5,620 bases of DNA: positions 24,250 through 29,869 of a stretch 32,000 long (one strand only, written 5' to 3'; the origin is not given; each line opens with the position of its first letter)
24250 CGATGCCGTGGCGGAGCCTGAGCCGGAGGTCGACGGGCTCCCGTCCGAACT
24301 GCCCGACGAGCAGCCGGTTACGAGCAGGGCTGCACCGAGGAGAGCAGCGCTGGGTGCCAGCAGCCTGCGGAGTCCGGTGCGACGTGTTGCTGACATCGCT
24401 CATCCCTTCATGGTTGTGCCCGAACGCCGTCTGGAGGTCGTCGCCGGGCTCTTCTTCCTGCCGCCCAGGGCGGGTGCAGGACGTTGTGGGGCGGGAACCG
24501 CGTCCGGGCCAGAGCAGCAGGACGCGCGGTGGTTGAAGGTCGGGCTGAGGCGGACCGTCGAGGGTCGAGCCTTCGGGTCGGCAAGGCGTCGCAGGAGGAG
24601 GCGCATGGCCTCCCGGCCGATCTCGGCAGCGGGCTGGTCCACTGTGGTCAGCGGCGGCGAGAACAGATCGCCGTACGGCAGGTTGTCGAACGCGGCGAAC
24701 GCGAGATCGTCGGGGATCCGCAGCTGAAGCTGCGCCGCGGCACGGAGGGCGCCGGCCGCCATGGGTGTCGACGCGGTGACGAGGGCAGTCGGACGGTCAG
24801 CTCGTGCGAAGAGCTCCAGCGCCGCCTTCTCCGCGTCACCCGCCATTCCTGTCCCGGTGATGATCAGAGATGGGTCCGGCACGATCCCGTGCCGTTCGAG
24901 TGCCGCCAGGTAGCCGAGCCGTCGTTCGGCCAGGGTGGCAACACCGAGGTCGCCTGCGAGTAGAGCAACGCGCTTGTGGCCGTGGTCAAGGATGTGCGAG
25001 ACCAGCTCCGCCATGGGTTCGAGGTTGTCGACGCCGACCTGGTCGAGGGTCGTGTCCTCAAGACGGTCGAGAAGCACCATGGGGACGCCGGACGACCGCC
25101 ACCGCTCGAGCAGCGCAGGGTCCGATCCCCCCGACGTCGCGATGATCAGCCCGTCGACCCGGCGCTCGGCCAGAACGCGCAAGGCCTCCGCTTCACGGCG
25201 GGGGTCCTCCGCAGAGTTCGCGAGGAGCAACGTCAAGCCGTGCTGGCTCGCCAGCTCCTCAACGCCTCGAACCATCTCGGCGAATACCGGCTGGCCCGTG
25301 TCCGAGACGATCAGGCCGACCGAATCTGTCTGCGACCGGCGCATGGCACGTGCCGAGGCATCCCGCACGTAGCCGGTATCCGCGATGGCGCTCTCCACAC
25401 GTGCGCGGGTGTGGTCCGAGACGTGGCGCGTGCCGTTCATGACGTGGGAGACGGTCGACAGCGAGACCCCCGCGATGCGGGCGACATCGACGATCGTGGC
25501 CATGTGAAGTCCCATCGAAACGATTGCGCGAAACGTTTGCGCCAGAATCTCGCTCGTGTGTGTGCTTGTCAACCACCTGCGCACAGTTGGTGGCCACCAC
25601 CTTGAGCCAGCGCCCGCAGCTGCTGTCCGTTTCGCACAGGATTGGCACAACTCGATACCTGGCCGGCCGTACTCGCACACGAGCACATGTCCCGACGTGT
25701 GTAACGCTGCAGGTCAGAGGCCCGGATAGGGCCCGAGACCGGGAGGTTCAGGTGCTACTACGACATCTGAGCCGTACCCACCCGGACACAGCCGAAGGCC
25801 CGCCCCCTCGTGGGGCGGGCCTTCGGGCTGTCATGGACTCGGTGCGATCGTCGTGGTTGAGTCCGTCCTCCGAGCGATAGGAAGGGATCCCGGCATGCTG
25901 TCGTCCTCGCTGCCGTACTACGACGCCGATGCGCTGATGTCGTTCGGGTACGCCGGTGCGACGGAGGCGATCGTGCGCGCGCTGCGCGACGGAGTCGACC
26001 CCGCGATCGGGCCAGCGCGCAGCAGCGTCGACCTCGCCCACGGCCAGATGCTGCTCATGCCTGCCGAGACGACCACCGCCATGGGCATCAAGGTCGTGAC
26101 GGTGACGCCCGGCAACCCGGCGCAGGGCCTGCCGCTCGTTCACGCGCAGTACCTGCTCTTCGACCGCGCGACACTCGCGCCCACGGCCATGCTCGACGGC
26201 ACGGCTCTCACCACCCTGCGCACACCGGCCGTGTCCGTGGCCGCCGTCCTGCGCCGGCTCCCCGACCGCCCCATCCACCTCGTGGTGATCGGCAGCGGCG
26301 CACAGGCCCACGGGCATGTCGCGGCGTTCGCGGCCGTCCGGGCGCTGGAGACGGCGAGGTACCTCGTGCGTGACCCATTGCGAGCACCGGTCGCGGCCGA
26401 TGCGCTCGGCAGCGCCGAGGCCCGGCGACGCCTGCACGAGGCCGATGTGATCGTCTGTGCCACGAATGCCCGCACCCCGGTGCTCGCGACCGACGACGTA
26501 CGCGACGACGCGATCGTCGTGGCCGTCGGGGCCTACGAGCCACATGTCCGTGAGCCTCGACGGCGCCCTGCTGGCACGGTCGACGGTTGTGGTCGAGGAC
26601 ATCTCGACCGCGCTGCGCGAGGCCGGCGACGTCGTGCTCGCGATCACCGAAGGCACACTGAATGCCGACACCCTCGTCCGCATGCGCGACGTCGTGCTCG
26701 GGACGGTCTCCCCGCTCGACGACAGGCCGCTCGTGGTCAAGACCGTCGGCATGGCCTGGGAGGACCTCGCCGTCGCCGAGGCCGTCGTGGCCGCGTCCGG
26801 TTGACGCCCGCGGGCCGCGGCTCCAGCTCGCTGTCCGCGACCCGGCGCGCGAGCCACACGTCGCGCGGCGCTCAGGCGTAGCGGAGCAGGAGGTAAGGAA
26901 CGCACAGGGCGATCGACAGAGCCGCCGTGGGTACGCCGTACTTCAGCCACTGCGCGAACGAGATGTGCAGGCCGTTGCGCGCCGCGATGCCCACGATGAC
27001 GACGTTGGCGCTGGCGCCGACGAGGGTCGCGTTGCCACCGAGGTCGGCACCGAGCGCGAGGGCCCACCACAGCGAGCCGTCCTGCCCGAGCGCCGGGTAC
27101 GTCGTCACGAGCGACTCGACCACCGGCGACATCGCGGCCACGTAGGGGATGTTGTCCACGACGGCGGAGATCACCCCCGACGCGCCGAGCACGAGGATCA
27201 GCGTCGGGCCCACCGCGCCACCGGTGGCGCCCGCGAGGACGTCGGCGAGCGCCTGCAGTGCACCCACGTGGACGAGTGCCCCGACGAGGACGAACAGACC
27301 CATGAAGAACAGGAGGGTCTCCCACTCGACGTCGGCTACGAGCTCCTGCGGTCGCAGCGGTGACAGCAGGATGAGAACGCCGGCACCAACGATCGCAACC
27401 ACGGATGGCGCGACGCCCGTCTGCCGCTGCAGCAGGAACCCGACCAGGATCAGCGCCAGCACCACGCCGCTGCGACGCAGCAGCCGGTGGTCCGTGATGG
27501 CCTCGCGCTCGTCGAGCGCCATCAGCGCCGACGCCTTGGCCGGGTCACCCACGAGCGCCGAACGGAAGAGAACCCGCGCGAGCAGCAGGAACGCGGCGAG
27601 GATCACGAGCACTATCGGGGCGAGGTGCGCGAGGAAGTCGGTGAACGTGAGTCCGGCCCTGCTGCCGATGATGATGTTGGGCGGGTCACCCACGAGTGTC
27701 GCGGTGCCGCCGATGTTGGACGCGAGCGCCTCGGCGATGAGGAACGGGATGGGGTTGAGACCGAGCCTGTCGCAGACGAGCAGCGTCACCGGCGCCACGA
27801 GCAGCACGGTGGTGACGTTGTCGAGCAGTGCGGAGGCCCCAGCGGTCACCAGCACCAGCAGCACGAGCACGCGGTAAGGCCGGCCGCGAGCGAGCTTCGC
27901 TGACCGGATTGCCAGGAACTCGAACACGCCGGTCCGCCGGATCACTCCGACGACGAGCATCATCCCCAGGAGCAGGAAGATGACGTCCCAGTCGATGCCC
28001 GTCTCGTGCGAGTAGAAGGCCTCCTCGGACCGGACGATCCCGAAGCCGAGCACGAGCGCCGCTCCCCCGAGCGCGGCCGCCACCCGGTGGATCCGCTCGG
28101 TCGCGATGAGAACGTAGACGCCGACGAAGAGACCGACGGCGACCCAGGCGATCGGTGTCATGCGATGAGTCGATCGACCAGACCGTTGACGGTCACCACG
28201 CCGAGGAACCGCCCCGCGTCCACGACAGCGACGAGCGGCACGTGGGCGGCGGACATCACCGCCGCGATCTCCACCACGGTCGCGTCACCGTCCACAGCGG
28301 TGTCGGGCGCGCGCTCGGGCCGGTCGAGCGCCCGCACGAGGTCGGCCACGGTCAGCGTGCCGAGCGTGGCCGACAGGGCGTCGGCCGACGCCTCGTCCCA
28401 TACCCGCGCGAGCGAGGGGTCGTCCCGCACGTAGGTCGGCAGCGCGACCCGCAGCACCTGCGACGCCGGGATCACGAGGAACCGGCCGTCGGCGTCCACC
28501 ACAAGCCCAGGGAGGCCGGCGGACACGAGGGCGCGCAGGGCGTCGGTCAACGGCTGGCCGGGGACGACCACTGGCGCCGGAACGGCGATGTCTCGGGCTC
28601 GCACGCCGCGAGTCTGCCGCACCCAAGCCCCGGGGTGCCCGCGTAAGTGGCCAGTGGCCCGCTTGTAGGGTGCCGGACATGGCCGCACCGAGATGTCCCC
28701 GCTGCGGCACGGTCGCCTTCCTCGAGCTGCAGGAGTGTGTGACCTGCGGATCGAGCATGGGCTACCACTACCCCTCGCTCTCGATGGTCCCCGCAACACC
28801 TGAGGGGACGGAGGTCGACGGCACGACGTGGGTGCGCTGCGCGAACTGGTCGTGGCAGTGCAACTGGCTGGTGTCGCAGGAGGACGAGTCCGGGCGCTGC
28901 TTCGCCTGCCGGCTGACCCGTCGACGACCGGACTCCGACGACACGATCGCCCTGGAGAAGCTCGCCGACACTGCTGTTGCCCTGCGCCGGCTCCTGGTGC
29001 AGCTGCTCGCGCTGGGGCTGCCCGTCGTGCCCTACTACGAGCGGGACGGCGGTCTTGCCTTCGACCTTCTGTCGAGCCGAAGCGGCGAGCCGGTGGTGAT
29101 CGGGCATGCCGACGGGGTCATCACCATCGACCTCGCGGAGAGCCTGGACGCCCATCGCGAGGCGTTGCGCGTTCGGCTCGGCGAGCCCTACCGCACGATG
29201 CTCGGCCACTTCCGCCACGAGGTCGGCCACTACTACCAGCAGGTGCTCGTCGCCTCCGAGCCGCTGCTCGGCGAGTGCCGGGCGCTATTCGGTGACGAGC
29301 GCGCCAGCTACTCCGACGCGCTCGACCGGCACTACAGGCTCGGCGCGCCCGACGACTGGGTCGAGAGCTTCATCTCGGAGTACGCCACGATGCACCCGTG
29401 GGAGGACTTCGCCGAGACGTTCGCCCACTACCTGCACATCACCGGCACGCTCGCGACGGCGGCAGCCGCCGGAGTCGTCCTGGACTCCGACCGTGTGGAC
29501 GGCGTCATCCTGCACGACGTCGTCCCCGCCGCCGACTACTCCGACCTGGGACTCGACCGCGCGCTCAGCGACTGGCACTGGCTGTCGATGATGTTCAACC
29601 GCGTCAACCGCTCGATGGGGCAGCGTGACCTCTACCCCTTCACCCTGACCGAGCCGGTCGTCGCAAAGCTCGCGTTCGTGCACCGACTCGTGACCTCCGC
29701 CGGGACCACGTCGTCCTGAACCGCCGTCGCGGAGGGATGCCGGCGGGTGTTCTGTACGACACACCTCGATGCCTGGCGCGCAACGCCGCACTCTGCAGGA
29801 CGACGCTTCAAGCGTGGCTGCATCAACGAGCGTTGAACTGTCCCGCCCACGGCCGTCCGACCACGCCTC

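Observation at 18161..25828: Perfect 74-bp direct repeat of the glnA 3' end brackets a 7.5-kb integrase-less island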

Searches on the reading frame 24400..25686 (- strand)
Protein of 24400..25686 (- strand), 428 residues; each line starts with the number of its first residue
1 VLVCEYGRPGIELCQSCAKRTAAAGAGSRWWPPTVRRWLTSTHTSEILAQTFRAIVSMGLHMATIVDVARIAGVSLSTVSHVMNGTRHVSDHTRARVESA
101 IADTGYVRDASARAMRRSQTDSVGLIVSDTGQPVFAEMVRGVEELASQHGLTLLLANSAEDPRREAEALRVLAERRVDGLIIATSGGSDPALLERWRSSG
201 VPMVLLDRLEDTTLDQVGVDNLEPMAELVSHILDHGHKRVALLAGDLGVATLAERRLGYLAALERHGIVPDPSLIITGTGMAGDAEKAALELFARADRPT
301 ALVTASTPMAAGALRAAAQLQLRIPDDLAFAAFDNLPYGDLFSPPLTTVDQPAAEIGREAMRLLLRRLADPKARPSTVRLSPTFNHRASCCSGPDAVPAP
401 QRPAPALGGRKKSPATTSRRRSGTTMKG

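Call 6: search_protein_families(library=pfam, proteins=[window:24400-25686:-])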
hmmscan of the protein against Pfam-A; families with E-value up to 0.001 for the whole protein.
window:24400-25686:- (428 aa): 4 families
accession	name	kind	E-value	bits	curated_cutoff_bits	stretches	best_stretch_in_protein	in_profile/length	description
PF13377.12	Peripla_BP_3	-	2.5e-37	129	26.5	1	229-390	1-167/167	Periplasmic binding protein-like domain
PF00532.27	Peripla_BP_1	-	3.5e-37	128.9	22.2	1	120-371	1-264/281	Periplasmic binding proteins and sugar binding domain of LacI family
PF13407.12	Peripla_BP_4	-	3.3e-17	63.3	35.1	1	123-337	1-220/258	Periplasmic binding protein domain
PF00356.27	LacI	-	3.2e-16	59.3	27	1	64-108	1-45/46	Bacterial regulatory proteins, lacI family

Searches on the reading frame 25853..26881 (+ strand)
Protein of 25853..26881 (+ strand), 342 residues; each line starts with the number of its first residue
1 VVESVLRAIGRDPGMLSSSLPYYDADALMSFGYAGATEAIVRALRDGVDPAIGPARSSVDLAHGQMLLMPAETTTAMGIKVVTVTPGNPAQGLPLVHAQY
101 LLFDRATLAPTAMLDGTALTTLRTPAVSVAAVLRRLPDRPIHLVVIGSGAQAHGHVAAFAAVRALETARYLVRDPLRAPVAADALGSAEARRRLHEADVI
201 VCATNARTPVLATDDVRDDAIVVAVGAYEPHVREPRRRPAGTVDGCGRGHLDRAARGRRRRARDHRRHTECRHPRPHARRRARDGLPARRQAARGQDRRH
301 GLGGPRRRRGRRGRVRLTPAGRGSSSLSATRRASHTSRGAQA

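Call 6: search_protein_families(library=pfam, proteins=[window:25853-26881:+])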
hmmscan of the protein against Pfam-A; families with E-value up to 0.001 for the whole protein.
window:25853-26881:+ (342 aa): 1 family
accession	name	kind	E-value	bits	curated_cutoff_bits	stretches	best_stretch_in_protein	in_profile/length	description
PF02423.21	OCD_Mu_crystall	-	1.3e-24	87.2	24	1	61-233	46-232/314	Ornithine cyclodeaminase/mu-crystallin family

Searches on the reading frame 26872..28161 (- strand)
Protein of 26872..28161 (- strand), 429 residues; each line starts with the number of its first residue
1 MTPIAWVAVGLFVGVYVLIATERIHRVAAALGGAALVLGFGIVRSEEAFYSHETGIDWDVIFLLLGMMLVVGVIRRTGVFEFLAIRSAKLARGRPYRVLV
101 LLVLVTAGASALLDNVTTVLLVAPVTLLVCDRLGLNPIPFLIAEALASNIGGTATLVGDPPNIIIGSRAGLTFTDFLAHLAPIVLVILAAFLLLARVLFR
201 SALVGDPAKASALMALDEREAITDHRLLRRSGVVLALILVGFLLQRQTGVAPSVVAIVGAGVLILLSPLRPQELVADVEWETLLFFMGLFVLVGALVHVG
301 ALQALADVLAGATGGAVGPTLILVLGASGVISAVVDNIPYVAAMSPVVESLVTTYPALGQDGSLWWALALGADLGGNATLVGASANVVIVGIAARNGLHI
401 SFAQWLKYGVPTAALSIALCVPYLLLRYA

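Call 6: search_protein_families(library=pfam, proteins=[window:26872-28161:-])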
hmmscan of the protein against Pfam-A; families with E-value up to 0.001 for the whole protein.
window:26872-28161:- (429 aa): 3 families
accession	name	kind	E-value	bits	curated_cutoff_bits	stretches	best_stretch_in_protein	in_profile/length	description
PF03600.22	CitMHS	-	5.8e-91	305.5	31.9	2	16-371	1-336/336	Citrate transporter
PF02040.21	ArsB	-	9.8e-25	88.2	22.2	1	14-412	10-407/423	Arsenical pump membrane protein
PF06450.18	NhaB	-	9.4e-05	21.9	27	1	145-411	210-483/515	Bacterial Na+/H+ antiporter B (NhaB)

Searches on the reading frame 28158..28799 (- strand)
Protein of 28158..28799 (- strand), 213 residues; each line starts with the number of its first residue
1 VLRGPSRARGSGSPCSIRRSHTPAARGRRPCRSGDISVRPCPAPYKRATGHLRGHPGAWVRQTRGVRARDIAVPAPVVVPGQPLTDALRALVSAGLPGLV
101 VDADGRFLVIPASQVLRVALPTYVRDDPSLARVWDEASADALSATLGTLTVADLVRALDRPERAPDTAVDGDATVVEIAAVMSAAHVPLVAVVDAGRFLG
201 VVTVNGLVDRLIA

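Call 43: search_protein_families(library=pfam, proteins=[window:28158-28799:-], max_evalue=0.01)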
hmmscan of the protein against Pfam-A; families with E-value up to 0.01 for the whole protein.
window:28158-28799:- (213 aa): 1 family
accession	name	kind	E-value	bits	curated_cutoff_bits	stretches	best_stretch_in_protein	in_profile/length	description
PF00571.33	CBS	-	5.9e-10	39.8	24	1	168-211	11-55/57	CBS domain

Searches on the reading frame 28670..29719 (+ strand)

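Call 43: search_protein_families(library=pfam, proteins=[window:28670-29719:+], max_evalue=0.01)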
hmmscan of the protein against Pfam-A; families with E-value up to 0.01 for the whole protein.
window:28670-29719:+ (349 aa): 3 families
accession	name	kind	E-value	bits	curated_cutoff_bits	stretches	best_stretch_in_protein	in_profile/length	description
PF15887.11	Peptidase_Mx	-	4.1e-89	298.5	27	1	97-340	4-236/236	Putative zinc-binding metallo-peptidase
PF10005.14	Zn_ribbon_DZR_6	-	1.1e-12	48.9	23.4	1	8-89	3-91/93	zinc-ribbon domain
PF15890.11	Peptidase_Mx1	-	0.0054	16.6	25.6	1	229-258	167-196/240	Putative zinc-binding metallo-peptidase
